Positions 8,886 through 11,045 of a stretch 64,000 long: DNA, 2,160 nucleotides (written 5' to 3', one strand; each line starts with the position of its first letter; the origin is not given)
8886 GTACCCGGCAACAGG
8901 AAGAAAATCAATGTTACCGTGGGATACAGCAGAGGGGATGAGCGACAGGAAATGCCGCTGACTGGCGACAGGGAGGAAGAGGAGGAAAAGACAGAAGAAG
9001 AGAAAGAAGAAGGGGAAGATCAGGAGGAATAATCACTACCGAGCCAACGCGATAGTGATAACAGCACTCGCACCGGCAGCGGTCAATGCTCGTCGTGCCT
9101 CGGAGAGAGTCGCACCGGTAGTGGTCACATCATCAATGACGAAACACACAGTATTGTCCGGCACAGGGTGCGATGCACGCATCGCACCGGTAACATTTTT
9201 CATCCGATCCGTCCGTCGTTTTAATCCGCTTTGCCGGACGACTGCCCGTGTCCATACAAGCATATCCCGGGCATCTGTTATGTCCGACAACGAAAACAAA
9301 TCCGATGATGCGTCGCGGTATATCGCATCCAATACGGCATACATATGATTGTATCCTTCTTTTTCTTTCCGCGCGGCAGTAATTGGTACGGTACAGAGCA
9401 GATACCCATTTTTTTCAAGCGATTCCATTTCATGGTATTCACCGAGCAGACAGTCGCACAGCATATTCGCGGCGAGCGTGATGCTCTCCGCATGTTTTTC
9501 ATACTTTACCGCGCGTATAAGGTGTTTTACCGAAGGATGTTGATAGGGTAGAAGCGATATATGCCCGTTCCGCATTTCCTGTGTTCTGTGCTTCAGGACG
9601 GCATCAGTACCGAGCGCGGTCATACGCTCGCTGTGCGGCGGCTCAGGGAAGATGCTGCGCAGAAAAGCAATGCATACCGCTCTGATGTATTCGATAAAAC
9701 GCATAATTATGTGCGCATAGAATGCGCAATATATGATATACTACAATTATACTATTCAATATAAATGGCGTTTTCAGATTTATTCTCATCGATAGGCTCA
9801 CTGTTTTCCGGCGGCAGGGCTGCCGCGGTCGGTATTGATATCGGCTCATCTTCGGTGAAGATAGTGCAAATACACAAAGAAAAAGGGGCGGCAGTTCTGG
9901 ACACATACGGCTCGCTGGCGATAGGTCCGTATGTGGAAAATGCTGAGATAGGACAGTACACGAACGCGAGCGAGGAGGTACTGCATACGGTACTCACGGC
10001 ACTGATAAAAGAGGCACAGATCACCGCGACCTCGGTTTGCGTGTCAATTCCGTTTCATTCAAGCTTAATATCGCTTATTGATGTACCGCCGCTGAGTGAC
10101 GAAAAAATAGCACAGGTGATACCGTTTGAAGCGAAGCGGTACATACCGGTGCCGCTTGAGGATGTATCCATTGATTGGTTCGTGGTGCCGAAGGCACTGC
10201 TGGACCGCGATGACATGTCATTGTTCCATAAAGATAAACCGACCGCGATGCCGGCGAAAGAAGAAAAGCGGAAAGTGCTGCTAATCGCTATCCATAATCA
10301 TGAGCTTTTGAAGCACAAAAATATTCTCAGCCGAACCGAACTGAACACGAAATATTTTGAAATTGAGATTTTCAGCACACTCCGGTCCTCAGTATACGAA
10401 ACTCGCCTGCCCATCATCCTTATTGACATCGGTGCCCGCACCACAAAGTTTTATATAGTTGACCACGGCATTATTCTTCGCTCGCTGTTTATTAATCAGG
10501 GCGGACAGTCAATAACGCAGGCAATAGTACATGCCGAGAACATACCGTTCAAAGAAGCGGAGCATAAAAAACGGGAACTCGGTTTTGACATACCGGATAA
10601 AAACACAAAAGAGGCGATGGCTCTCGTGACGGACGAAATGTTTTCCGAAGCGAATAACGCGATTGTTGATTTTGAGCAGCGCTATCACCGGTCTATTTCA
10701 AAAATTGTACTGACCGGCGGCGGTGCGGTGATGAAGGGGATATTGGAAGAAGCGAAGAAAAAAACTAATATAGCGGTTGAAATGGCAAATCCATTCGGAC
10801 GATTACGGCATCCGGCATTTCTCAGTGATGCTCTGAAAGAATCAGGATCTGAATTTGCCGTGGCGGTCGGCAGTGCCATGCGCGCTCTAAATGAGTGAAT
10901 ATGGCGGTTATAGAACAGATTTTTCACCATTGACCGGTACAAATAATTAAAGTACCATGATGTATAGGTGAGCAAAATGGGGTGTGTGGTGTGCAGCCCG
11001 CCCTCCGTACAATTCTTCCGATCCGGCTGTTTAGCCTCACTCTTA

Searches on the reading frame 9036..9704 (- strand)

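Call 12: search_protein_families(library=pfam, proteins=[window:9036-9704:-], max_evalue=0.01)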
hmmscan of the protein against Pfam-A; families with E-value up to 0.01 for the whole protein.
window:9036-9704:- (222 aa): 1 family
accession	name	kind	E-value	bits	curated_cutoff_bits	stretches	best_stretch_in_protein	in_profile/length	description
PF00156.33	Pribosyltran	-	3.8e-05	23.5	26.3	1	178-221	81-124/158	Phosphoribosyl transferase domain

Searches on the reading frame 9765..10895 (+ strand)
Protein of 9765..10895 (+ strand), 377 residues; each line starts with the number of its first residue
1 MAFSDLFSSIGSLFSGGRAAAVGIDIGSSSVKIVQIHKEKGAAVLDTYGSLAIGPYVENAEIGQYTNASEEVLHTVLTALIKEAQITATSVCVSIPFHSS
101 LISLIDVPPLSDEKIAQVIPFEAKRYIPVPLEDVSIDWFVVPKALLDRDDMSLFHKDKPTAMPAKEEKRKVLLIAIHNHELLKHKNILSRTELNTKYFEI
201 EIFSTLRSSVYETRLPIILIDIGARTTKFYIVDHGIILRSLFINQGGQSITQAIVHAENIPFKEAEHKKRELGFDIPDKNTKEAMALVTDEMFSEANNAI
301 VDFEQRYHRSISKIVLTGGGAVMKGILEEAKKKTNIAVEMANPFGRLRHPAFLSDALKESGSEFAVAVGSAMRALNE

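Call 11: find_related_loci(query=window:9765-10895:+, collection=genome_contigs, flank=4000)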
Query window:9765-10895:+ (377 aa) in genome_contigs; peptide patterns used: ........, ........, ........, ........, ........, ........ (x = any residue, [..] = any of these).
454 stretches matched a pattern; 3 encode a relative of the query (tblastn E <= 1e-3); 3 distinct loci.
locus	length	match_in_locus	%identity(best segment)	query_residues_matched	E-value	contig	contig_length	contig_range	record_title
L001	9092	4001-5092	74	10-375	0e+0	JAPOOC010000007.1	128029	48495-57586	MAG: Candidatus Kaiserbacteria bacterium isolate APA_bin_25 c_000000560033, whole genome shotgun sequence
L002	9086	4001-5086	74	12-375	0e+0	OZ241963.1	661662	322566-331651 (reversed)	MAG: Candidatus Paceibacterota bacterium isolate a4431f2c-c61a-43fb-9f92-c5996bac4907 genome assembly, chromosome: 1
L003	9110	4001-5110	69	6-375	0e+0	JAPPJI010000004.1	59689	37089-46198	MAG: Candidatus Kaiserbacteria bacterium isolate RHO2_bin_44 NODE_855_length_59689_cov_17.159238, whole genome shotgun s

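Call 12: search_protein_families(library=pfam, proteins=[window:9765-10895:+], max_evalue=0.01)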
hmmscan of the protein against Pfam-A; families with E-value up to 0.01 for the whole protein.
window:9765-10895:+ (377 aa): 4 families
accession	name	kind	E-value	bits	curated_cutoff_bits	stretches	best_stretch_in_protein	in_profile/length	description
PF11104.14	PilM_2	-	4.9e-39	134.7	27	1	23-374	1-339/340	Type IV pilus assembly protein PilM;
PF14450.12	FtsA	-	4.8e-16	59.7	31.8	1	218-354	1-124/127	Cell division protein FtsA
PF06723.19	MreB_Mbl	-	1.9e-06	27.4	27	0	218-285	148-220/327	MreB/Mbl protein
PF25216.1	Volactin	-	0.0028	17.6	35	0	220-329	171-286/321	Volactin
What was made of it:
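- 9765..10898 (+): pilM (377 aa), the upstream gene whose transcript most likely runs into the terminator. Pfam PilM_2 E 4.9e-39 (call 12).
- Checked: pilM (PF11104 PilM_2, E 4.9e-39, call 12) ends at 10898 and the next gene starts at 11339, a 440-nt gap.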

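Call 20: find_encoding_contigs(protein=window:9765-10895:+, flank=4000, max_places=10)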
Protein window:9765-10895:+ (377 aa): no gene with exactly this product is on record in the collection.

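Call 21: find_homologous_proteins(query=window:9765-10895:+, max_evalue=1e-30)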
Query window:9765-10895:+ (377 aa): 2208 proteins with E <= 1e-30 among 8000 candidates; the best 120 are listed.
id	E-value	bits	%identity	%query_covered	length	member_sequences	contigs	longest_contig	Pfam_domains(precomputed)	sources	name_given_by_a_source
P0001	7.6e-188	642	75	99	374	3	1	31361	PF14450.13,PF11104.15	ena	-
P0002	4.1e-186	636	77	98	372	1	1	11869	PF14450.13,PF11104.15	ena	-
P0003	5.4e-186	636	76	99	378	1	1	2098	PF14450.13,PF11104.15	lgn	-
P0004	7.1e-186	636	75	97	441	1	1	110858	PF14450.13,PF11104.15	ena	-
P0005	1.6e-185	634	77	99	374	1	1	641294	PF14450.13,PF11104.15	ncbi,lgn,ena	-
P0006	3.5e-183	627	76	99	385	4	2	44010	PF14450.13,PF11104.15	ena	-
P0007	5.5e-177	606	73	97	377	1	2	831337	PF06723.20,PF14450.13,PF11104.15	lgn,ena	-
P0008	2.1e-175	601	75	97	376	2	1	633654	PF14450.13,PF11104.15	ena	-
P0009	3.7e-175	600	74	97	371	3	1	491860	PF14450.13,PF11104.15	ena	-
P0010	1.4e-174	598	74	97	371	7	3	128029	PF25216.1,PF06723.20,PF14450.13,PF11104.15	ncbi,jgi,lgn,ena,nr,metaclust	ncbi:MAG: pilus assembly protein PilM [Candidatus Kaiserbacteria bacterium]|nr:pilus assembly protei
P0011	1.5e-174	598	72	93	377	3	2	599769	PF06723.20,PF14450.13,PF11104.15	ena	-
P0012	4.3e-174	597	72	100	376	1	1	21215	PF14450.13,PF11104.15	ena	-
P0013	6.5e-174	596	71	99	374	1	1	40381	PF14450.13,PF11104.15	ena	-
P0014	8.0e-174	596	72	97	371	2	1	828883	PF14450.13,PF11104.15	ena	-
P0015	2.4e-173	594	71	100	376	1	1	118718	PF14450.13,PF11104.15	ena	-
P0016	2.9e-173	594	71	100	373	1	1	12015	PF06723.20,PF14450.13,PF11104.15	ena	-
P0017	3.2e-173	594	72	96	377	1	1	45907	PF14450.13,PF11104.15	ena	-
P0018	3.4e-173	594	74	97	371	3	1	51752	PF25216.1,PF14450.13,PF11104.15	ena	-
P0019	1.2e-172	592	73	97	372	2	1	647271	PF14450.13,PF11104.15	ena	-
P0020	2.0e-172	591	73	99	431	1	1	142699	PF14450.13,PF11104.15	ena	-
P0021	3.1e-172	591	73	97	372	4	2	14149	PF14450.13,PF11104.15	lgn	-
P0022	3.5e-171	587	74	97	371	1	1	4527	PF25216.1,PF06723.20,PF14450.13,PF11104.15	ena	-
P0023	8.8e-171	586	70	93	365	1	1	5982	PF06723.20,PF14450.13,PF11104.15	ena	-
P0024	1.1e-170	586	69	100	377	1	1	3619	PF06723.20,PF14450.13,PF11104.15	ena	-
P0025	2.5e-170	584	74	97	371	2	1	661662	PF25216.1,PF06723.20,PF14450.13,PF11104.15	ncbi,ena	-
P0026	8.1e-170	583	69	98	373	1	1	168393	PF06723.20,PF14450.13,PF11104.15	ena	-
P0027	3.6e-169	581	69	98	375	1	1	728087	PF14450.13,PF11104.15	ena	-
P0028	1.0e-167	576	69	98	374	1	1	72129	PF14450.13,PF11104.15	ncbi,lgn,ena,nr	ncbi:MAG: pilus assembly protein PilM [Candidatus Kaiserbacteria bacterium]|nr:pilus assembly protei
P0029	6.2e-166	570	69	97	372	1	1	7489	PF14450.13,PF11104.15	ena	-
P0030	1.2e-165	569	68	98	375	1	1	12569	PF14450.13,PF11104.15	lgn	-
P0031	3.8e-165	567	67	98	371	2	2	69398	PF14450.13,PF11104.15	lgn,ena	-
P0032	2.0e-164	565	67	100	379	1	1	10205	PF14450.13,PF11104.15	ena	-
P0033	3.9e-159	548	67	98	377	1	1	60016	PF14450.13,PF11104.15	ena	-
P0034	1.9e-151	522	100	65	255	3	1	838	PF11104.15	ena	-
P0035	6.8e-144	497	61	97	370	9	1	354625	PF14450.13,PF11104.15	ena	-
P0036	1.5e-140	486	61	96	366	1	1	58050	PF06723.20,PF14450.13,PF11104.15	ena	-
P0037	1.5e-139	483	60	97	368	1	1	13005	PF14450.13,PF11104.15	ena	-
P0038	1.3e-136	474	56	98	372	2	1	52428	PF06723.20,PF14450.13,PF11104.15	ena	-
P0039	1.8e-134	467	58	100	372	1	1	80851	PF14450.13,PF11104.15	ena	-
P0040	1.1e-133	464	58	98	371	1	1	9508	PF06723.20,PF14450.13,PF11104.15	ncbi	-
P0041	9.3e-131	454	55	98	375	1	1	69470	PF06723.20,PF14450.13,PF11104.15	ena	-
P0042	5.0e-128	445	73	73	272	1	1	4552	PF06723.20,PF14450.13,PF11104.15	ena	-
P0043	6.0e-126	438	55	96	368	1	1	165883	PF14450.13,PF11104.15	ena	-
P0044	3.5e-116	406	52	99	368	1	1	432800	PF14450.13,PF11104.15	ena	-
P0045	3.3e-111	390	49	95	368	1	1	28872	PF14450.13,PF11104.15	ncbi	-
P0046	7.0e-105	369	47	94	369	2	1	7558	PF14450.13,PF11104.15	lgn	-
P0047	1.0e-104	369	47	95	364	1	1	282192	PF06723.20,PF14450.13,PF11104.15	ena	-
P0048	2.0e-104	368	48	98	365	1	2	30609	PF14450.13,PF11104.15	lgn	-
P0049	1.5e-101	358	45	96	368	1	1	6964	PF06723.20,PF14450.13,PF11104.15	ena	-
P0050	1.0e-100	356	47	97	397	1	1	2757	PF14450.13,PF11104.15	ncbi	-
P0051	5.6e-100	353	76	56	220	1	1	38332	PF14450.13,PF11104.15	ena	-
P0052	9.2e-100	352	47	94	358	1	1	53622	PF14450.13,PF11104.15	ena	-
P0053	7.7e-92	326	43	98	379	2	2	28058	PF14450.13,PF11104.15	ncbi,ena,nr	ncbi:type IV pilus assembly protein PilM [Patescibacteria group bacterium]|nr:type IV pilus assembly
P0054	9.2e-92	326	44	98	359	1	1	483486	PF06723.20,PF14450.13,PF11104.15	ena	-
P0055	1.3e-91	326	45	96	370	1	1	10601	PF14450.13,PF11104.15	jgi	jgi:type IV pilus assembly protein PilM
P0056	1.6e-91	325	43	98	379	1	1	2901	PF14450.13,PF11104.15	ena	-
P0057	2.3e-91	325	43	98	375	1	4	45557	PF14450.13,PF11104.15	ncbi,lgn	-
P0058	2.7e-91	325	43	98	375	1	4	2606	PF14450.13,PF11104.15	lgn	-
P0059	3.3e-91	324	45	95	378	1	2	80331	PF14450.13,PF11104.15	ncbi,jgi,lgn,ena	-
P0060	5.2e-91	324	44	94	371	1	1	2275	PF06723.20,PF14450.13,PF11104.15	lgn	-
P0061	7.4e-91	323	43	98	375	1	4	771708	PF14450.13,PF11104.15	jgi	jgi:type IV pilus assembly protein PilM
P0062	8.9e-91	323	44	96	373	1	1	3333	PF14450.13,PF11104.15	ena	-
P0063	9.5e-91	323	42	97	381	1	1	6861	PF14450.13,PF11104.15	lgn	-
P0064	1.7e-90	322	43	99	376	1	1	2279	PF14450.13,PF11104.15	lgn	-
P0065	2.9e-90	321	43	97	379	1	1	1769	PF14450.13,PF11104.15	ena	-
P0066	2.9e-90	321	43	98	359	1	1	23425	PF06723.20,PF14450.13,PF11104.15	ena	-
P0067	3.7e-90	321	43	95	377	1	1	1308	PF14450.13,PF11104.15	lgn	-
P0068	4.1e-90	321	42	97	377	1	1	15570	PF06723.20,PF14450.13,PF11104.15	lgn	-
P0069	5.7e-90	320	44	98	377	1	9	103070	PF14450.13,PF11104.15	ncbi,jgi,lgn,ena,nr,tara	ncbi:MAG: type IV pilus assembly protein PilM [Candidatus Pacebacteria bacterium]|jgi:type IV pilus 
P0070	6.4e-90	320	44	98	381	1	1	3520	PF14450.13,PF11104.15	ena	-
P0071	1.2e-89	319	45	97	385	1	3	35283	PF14450.13,PF11104.15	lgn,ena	-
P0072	1.2e-89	319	42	97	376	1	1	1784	PF14450.13,PF11104.15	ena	-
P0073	1.4e-89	319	42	99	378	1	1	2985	PF14450.13,PF11104.15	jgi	-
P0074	1.5e-89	319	43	98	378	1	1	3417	PF06723.20,PF14450.13,PF11104.15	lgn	-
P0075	1.8e-89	319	43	95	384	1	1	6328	PF06723.20,PF14450.13,PF11104.15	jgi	-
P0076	1.8e-89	319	42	97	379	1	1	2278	PF14450.13,PF11104.15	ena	-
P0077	1.9e-89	318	43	96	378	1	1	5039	PF14450.13,PF11104.15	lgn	-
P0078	2.7e-89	318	43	98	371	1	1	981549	PF06723.20,PF14450.13,PF11104.15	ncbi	ncbi:MAG: type IV pilus assembly protein PilM [Patescibacteria group bacterium]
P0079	3.1e-89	318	41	98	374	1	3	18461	PF14450.13,PF11104.15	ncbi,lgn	ncbi:MAG TPA: type IV pilus assembly protein PilM [Candidatus Paceibacterota bacterium]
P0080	3.6e-89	318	43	97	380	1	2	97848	PF06723.20,PF14450.13,PF11104.15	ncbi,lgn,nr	ncbi:MAG: pilus assembly protein PilM [Alphaproteobacteria bacterium]|nr:pilus assembly protein PilM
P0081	4.0e-89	317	44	96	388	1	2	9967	PF14450.13,PF11104.15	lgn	-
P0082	4.4e-89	317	43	95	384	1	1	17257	PF06723.20,PF14450.13,PF11104.15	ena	-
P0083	4.4e-89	317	41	100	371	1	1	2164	PF14450.13,PF11104.15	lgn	-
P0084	4.8e-89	317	42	97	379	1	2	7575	PF14450.13,PF11104.15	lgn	-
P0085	5.5e-89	317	42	100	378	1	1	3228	PF14450.13,PF11104.15,PF08841.17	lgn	-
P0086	5.6e-89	317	44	99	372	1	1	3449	PF06723.20,PF14450.13,PF11104.15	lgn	-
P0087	6.0e-89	317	43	95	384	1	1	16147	PF06723.20,PF14450.13,PF11104.15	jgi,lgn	-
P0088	6.3e-89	317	45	94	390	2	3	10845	PF14450.13,PF11104.15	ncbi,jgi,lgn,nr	ncbi:pilus assembly protein PilM [Candidatus Kaiserbacteria bacterium]|nr:pilus assembly protein Pil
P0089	6.4e-89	317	44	96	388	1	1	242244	PF14450.13,PF11104.15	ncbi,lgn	-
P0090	6.6e-89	317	43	99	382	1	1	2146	PF14450.13,PF11104.15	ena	-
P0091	6.9e-89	317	42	99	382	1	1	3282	PF14450.13,PF11104.15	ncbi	-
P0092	7.1e-89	317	43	98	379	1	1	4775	PF14450.13,PF11104.15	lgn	-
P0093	8.7e-89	316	44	97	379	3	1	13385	PF14450.13,PF11104.15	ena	-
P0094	9.4e-89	316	42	98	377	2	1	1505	PF14450.13,PF11104.15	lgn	-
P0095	1.1e-88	316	43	98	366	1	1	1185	PF06723.20,PF14450.13,PF11104.15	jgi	jgi:type IV pilus assembly protein PilM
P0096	1.9e-88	315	42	100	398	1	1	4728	PF14450.13,PF11104.15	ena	-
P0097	1.9e-88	315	43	98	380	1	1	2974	PF14450.13,PF11104.15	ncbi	-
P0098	2.1e-88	315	44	99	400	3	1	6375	PF14450.13,PF11104.15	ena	-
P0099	3.0e-88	315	40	98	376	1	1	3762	PF14450.13,PF11104.15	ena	-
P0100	3.7e-88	314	41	95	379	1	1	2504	PF14450.13,PF11104.15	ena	-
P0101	3.8e-88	314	42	94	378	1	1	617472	PF14450.13,PF11104.15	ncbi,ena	-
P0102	3.9e-88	314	44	100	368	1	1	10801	PF14450.13,PF11104.15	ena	-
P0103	4.2e-88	314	42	98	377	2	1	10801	PF14450.13,PF11104.15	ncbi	ncbi:MAG: type IV pilus assembly protein PilM [Patescibacteria group bacterium]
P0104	4.9e-88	314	42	97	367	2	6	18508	PF14450.13,PF11104.15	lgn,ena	-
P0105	4.9e-88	314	42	98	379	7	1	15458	PF14450.13,PF11104.15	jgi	jgi:type IV pilus assembly protein PilM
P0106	7.3e-88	313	43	98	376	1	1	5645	PF14450.13,PF11104.15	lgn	-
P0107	8.5e-88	313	43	97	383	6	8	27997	PF06723.20,PF14450.13,PF11104.15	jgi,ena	-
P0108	1.1e-87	313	43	97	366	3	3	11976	PF14450.13,PF11104.15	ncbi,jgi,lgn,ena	-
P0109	1.1e-87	313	41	94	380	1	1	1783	PF14450.13,PF11104.15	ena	-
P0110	1.1e-87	313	42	100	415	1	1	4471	PF06723.20,PF14450.13,PF11104.15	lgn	-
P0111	1.1e-87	313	41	99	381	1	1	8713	PF14450.13,PF11104.15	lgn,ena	-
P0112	1.5e-87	312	42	98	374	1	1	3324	PF14450.13,PF11104.15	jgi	jgi:type IV pilus assembly protein PilM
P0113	1.7e-87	312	42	99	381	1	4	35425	PF14450.13,PF11104.15,PF08841.17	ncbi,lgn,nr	ncbi:MAG: pilus assembly protein PilM [Candidatus Zambryskibacteria bacterium]|nr:pilus assembly pro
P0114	2.2e-87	312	61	62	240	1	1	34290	PF14450.13,PF11104.15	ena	-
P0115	2.4e-87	312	43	97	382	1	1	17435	PF14450.13,PF11104.15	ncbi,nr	ncbi:MAG: pilus assembly protein PilM [Candidatus Zambryskibacteria bacterium]|nr:pilus assembly pro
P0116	2.8e-87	311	43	96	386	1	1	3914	PF14450.13,PF11104.15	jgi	jgi:type IV pilus assembly protein PilM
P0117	3.1e-87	311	42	100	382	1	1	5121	PF06723.20,PF14450.13,PF11104.15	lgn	-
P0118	3.3e-87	311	43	98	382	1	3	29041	PF14450.13,PF11104.15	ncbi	-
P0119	3.4e-87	311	43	95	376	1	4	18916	PF14450.13,PF11104.15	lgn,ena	-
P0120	4.8e-87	311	44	99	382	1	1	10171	PF14450.13,PF11104.15,PF08841.17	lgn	-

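Call 22: find_encoding_contigs(protein=P0002, flank=3000, max_places=2)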
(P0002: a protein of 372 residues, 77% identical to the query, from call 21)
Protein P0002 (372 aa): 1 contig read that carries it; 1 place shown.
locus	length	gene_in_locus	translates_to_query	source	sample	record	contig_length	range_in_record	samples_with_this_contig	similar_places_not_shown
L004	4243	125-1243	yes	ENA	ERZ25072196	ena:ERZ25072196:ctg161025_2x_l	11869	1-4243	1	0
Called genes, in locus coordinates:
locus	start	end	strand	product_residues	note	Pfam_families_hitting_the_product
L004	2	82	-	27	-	?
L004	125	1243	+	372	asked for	PF11104:PilM_2, PF14450:FtsA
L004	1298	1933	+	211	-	-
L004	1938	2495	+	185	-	-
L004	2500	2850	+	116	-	-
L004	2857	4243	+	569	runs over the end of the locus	PF05157:MshEN, PF00437:T2SSE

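Call 23: find_encoding_contigs(protein=P0005, flank=3000, max_places=2)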
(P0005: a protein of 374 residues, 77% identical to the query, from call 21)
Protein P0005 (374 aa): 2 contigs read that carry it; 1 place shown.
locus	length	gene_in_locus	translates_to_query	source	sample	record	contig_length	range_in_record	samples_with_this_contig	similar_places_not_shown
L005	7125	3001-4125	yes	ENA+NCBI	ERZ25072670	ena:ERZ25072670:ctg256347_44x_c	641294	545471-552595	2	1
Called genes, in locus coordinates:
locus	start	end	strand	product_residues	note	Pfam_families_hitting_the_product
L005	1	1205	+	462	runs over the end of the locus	-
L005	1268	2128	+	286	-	-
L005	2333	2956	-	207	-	PF00156:Pribosyltran (weak)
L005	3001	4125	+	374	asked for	PF11104:PilM_2, PF14450:FtsA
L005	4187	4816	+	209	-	-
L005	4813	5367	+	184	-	-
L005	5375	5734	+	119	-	-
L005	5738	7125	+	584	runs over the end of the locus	PF05157:MshEN, PF13401:AAA_22 (faint), PF00437:T2SSE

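Call 24: find_encoding_contigs(protein=P0006, flank=3000, max_places=2)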
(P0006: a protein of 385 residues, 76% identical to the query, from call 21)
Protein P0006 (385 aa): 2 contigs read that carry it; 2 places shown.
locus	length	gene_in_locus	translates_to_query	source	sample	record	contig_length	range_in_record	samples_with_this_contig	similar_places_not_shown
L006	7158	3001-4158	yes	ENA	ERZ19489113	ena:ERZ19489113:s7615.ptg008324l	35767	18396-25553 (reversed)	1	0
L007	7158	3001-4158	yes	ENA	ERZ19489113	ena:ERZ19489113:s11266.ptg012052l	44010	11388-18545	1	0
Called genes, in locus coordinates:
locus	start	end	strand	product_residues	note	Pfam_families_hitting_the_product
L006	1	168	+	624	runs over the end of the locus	PF01411:tRNA-synt_2c, PF07973:tRNA_SAD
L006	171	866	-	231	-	PF07963:N_methyl (weak)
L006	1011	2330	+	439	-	-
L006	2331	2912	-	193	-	PF00156:Pribosyltran (weak)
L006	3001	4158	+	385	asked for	PF11104:PilM_2, PF14450:FtsA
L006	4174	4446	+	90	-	-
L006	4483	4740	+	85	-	-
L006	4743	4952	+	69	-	-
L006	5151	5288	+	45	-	-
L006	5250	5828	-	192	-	PF01936:NYN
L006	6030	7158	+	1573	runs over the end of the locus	PF12733:Cadherin-like, PF00041:fn3 (weak), PF16656:Pur_ac_phosph_N (faint), PF25059:FN3_DSCAM-DSCAML_C (faint), PF07581:Glug (faint), PF00041:fn3 (weak)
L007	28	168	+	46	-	PF07973:tRNA_SAD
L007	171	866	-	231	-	PF07963:N_methyl (weak)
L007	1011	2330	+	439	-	-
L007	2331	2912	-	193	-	PF00156:Pribosyltran (weak)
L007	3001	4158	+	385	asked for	PF11104:PilM_2, PF14450:FtsA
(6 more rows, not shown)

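Call 25: find_encoding_contigs(protein=P0001, flank=3000, max_places=2)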
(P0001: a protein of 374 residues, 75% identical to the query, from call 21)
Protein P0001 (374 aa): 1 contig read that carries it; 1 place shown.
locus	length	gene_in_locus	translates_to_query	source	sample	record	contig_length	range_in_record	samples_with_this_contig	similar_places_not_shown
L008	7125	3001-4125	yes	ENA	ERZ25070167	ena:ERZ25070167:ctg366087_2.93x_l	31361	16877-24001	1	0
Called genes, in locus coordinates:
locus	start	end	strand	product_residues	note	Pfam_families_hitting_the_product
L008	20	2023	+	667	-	PF14312:FG-GAP_2 (faint)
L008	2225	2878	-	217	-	-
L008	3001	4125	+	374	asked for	PF11104:PilM_2, PF14450:FtsA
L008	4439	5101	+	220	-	-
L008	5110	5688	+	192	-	-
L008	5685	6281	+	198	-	-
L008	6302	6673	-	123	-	-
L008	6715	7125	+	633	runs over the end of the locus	PF05157:MshEN, PF00437:T2SSE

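Call 38: find_encoding_contigs(protein=P0034, flank=3000, max_places=4)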
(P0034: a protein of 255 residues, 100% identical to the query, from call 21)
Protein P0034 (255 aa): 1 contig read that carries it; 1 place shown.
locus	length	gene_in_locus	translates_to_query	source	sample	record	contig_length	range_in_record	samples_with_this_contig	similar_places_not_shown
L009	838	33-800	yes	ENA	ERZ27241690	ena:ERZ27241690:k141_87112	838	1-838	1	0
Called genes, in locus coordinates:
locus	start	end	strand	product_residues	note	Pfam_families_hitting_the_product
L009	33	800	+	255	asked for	PF11104:PilM_2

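Call 41: find_related_loci(query=window:9765-10895:+, collection=metagenome_contigs, flank=3000)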
Query window:9765-10895:+ (377 aa) in metagenome_contigs; peptide patterns used: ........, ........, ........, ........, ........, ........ (x = any residue, [..] = any of these).
392 stretches matched a pattern; 1 encode a relative of the query (tblastn E <= 1e-3); 1 distinct loci.
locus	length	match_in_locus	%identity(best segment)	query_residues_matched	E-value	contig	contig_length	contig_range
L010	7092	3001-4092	74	10-375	0e+0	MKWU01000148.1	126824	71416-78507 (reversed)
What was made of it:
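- Tried and rejected: The genome_contigs scan returned 3 loci and the metagenome_contigs scan 1 locus (calls 11, 41).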

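Call 44: find_encoding_contigs(protein=P0004, flank=3000, max_places=2)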
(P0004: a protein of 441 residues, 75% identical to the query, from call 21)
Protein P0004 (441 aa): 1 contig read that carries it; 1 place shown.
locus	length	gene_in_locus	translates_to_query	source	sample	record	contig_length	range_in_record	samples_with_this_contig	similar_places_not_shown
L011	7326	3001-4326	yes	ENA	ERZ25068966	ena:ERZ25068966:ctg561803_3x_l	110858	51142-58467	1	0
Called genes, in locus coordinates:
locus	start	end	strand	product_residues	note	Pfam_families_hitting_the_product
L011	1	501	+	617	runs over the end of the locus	PF01411:tRNA-synt_2c, PF07973:tRNA_SAD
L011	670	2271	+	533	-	-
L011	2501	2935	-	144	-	PF00156:Pribosyltran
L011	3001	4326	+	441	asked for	PF11104:PilM_2, PF14450:FtsA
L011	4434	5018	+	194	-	-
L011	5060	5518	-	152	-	-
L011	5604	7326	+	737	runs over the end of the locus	PF00133:tRNA-synt_1, PF09334:tRNA-synt_1g, PF08264:Anticodon_1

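Call 45: find_encoding_contigs(protein=P0003, flank=3000, max_places=2)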
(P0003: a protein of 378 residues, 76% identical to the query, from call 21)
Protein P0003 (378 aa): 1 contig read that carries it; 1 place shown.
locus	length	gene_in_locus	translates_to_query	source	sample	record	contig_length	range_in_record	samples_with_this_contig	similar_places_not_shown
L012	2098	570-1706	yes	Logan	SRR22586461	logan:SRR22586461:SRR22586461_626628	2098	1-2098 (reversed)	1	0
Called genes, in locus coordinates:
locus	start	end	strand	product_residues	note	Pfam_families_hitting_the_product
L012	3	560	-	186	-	?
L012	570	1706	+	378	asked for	PF11104:PilM_2, PF14450:FtsA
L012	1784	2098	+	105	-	?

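Call 46: find_encoding_contigs(protein=P0008, flank=3000, max_places=2)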
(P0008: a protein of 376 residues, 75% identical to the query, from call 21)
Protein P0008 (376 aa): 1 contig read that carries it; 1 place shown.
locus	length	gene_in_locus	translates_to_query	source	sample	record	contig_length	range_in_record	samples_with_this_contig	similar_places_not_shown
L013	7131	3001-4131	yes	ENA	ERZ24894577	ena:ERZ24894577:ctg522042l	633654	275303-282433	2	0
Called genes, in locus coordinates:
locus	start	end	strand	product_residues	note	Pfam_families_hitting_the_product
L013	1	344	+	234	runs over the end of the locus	PF01409:tRNA-synt_2d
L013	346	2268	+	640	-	PF03483:B3_4, PF03484:B5, PF03147:FDX-ACB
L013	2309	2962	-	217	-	-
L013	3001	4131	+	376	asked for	PF11104:PilM_2, PF14450:FtsA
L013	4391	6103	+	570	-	PF03485:Arg_tRNA_synt_N, PF00750:tRNA-synt_1d, PF05746:DALR_1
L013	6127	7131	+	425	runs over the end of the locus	PF02403:Seryl_tRNA_N, PF00587:tRNA-synt_2b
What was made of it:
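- In L013 pilM is followed by argS (call 46).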
